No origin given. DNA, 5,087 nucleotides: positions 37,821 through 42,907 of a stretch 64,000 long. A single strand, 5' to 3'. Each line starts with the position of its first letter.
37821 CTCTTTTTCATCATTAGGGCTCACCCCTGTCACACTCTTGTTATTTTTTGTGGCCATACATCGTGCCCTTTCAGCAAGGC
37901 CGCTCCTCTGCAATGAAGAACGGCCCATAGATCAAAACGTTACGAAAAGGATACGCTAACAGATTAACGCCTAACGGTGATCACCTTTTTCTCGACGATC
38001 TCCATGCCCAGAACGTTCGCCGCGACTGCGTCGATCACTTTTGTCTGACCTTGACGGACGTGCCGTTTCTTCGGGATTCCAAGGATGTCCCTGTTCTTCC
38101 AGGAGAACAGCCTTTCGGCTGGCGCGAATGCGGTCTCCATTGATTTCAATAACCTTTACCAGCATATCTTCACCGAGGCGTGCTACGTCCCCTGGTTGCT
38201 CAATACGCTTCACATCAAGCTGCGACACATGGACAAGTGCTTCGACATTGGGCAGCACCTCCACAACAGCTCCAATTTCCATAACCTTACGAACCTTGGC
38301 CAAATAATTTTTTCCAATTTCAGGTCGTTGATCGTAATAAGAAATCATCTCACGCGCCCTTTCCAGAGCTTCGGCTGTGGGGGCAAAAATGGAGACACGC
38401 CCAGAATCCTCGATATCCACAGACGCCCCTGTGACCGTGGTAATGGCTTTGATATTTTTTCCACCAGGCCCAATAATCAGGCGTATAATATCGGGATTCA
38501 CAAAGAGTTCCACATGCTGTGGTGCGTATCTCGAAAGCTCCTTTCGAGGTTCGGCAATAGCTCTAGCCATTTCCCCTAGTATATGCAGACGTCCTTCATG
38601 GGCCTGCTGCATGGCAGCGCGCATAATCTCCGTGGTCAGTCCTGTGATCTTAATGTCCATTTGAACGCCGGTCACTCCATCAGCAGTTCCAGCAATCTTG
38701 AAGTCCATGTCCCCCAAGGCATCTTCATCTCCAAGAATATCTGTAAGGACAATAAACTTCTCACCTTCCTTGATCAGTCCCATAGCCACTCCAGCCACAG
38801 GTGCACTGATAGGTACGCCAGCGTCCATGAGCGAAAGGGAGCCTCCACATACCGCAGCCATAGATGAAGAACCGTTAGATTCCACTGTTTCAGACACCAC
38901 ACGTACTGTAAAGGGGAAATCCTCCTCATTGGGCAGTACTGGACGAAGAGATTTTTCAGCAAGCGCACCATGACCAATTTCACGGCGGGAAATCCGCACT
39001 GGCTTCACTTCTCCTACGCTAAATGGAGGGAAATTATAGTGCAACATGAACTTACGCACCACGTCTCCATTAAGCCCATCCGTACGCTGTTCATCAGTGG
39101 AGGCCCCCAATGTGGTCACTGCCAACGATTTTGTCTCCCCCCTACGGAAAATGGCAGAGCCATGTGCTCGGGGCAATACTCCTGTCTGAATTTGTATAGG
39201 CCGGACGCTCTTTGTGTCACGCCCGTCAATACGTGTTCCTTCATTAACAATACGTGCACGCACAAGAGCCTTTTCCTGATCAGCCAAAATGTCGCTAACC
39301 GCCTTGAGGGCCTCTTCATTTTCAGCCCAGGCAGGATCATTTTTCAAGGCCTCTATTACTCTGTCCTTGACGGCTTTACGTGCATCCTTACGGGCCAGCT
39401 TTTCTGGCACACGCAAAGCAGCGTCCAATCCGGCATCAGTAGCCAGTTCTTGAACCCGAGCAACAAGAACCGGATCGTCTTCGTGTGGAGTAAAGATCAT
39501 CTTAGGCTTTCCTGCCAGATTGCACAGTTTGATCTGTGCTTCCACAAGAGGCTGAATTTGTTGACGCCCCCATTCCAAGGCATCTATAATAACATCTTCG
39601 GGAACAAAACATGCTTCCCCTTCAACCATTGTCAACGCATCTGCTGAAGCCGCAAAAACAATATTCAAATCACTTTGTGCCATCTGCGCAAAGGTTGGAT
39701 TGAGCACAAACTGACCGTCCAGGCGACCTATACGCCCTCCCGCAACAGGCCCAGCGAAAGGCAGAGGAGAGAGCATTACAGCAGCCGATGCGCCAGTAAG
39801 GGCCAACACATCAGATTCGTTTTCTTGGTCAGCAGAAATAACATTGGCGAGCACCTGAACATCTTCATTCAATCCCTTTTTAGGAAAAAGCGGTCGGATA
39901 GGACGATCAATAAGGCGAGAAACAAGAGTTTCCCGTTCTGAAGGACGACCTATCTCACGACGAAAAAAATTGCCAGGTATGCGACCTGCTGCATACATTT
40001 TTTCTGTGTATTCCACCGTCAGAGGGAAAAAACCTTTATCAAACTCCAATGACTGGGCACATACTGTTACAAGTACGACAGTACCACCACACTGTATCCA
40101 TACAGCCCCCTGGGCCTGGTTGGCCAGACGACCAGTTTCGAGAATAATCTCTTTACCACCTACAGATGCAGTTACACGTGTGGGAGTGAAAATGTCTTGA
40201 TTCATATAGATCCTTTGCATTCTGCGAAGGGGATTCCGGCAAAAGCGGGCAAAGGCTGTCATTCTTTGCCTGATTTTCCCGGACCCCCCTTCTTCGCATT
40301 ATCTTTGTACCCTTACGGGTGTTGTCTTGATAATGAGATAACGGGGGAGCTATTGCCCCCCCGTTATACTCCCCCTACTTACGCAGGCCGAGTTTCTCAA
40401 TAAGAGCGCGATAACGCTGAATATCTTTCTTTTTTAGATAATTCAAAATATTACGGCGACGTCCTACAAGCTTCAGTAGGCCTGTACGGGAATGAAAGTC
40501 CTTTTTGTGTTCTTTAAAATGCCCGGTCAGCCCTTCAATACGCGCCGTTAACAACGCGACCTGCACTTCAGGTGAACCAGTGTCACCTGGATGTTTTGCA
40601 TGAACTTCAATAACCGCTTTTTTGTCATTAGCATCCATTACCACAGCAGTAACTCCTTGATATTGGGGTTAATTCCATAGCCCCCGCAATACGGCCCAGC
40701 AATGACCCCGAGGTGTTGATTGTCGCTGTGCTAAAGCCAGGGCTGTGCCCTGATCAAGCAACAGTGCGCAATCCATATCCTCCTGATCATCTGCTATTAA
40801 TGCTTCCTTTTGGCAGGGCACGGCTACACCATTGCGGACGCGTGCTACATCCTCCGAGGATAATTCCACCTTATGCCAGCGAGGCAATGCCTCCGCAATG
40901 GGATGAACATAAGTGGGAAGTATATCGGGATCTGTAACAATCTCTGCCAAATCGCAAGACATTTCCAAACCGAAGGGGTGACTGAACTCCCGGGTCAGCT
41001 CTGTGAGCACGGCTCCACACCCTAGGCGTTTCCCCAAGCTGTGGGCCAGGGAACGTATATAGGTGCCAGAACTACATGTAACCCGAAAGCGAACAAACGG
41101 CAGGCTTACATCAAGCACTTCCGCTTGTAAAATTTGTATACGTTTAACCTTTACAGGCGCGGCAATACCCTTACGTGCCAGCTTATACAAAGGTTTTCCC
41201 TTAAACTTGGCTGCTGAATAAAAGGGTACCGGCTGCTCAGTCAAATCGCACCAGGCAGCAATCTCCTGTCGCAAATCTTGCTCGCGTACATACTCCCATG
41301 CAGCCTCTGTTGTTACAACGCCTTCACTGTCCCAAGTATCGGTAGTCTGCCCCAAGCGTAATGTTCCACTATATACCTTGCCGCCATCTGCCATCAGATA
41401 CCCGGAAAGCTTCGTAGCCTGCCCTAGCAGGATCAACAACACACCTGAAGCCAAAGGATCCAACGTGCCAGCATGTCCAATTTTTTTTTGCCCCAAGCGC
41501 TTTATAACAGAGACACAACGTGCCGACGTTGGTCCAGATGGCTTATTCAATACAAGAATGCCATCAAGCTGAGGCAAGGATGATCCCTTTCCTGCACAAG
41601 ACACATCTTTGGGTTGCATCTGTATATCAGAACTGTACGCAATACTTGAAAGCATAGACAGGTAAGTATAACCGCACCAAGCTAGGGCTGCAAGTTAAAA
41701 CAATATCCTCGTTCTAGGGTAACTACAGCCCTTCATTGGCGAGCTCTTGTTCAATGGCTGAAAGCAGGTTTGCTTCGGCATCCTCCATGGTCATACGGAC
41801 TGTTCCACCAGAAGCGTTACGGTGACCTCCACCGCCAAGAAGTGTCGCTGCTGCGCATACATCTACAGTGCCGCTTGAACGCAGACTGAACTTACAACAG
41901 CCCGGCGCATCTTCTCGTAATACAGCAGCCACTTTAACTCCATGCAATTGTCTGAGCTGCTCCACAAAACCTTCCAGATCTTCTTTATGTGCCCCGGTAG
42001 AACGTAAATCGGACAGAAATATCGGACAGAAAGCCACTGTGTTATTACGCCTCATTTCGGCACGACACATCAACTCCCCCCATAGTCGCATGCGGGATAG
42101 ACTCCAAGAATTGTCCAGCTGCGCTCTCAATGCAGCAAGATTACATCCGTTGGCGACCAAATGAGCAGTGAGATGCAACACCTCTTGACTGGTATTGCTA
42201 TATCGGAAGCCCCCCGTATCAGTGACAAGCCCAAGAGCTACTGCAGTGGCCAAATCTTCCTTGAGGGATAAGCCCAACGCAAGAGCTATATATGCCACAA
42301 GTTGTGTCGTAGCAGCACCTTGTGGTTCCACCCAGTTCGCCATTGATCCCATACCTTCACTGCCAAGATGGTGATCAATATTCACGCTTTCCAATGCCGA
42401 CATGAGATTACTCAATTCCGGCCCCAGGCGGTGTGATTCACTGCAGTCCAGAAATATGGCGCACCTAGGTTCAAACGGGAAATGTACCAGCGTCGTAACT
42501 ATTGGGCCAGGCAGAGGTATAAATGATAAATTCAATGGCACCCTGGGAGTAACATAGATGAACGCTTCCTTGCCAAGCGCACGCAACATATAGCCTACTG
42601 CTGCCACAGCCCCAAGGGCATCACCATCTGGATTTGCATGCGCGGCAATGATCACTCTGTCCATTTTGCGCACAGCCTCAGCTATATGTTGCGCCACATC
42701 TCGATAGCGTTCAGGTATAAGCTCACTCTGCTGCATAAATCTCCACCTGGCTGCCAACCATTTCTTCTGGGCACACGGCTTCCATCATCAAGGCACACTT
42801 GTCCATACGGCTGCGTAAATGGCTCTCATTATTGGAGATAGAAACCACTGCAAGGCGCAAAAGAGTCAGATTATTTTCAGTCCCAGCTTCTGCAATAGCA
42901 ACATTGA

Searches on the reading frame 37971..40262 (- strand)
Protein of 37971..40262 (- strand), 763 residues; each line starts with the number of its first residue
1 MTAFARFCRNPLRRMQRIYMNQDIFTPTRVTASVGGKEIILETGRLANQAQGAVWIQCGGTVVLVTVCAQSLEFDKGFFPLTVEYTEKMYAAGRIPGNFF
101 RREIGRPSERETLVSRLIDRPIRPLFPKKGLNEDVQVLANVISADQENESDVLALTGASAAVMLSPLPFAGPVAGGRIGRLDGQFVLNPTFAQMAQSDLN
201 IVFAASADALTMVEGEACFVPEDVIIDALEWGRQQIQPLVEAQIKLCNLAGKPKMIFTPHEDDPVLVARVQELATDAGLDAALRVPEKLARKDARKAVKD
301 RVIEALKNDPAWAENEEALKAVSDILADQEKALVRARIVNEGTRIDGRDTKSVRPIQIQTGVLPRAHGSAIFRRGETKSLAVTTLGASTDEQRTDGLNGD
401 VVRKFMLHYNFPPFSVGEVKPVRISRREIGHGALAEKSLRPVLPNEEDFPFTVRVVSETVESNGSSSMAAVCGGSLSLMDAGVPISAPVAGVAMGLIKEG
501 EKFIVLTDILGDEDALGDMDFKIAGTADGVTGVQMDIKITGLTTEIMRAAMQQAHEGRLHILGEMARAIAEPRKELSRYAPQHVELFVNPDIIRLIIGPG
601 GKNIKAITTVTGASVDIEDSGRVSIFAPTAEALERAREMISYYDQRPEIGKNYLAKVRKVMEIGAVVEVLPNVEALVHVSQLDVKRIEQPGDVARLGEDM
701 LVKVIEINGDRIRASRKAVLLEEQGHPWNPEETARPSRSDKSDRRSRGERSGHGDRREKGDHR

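Call 55: search_protein_families(library=pfam, proteins=[window:37971-40262:-], max_evalue=0.0001)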
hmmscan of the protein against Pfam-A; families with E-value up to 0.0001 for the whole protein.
window:37971-40262:- (763 aa): 6 families
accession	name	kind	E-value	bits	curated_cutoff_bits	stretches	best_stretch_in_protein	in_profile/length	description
PF01138.27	RNase_PH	-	3.8e-57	192.7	25.5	2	353-484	2-130/130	3' exoribonuclease family, domain 1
PF03725.20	RNase_PH_C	-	4e-22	78.4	20.8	2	171-234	1-66/67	3' exoribonuclease family, domain 2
PF03726.19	PNPase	-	2.9e-12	47.3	24.6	1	266-349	2-81/81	Polyribonucleotide nucleotidyltransferase, RNA binding domain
PF00013.35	KH_1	-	1e-11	44.9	21.5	1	584-640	2-64/66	KH domain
PF00575.29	S1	-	1.9e-09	38.2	22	1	647-713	2-68/74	S1 RNA binding domain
PF22675.2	KH-I_KHDC4-BBP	-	1.5e-05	25.2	30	0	591-625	6-40/76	KHDC4/BBP-like, KH-domain type I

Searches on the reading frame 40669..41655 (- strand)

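Call 55: search_protein_families(library=pfam, proteins=[window:40669-41655:-], max_evalue=0.0001)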
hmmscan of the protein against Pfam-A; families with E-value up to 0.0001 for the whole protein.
window:40669-41655:- (328 aa): 2 families
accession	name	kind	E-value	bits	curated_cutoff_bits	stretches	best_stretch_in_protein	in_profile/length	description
PF01509.24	TruB_N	-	4.6e-45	154.1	27.3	1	53-200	3-149/149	TruB family pseudouridylate synthase (N terminal domain)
PF16198.10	TruB_C_2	-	1.5e-05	25.5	29.3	1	201-256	1-64/66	tRNA pseudouridylate synthase B C-terminal domain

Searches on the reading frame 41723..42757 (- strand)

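Call 55: search_protein_families(library=pfam, proteins=[window:41723-42757:-], max_evalue=0.0001)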
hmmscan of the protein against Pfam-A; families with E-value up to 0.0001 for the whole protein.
window:41723-42757:- (344 aa): 2 families
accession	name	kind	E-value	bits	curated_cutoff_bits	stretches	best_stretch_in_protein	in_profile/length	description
PF01368.27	DHH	-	8.7e-14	52.3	28.1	1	34-176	1-124/125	DHH family, N-terminal domain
PF02272.25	DHHA1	-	7.2e-12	46.1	25.9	1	253-340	10-101/102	DHHA1 domain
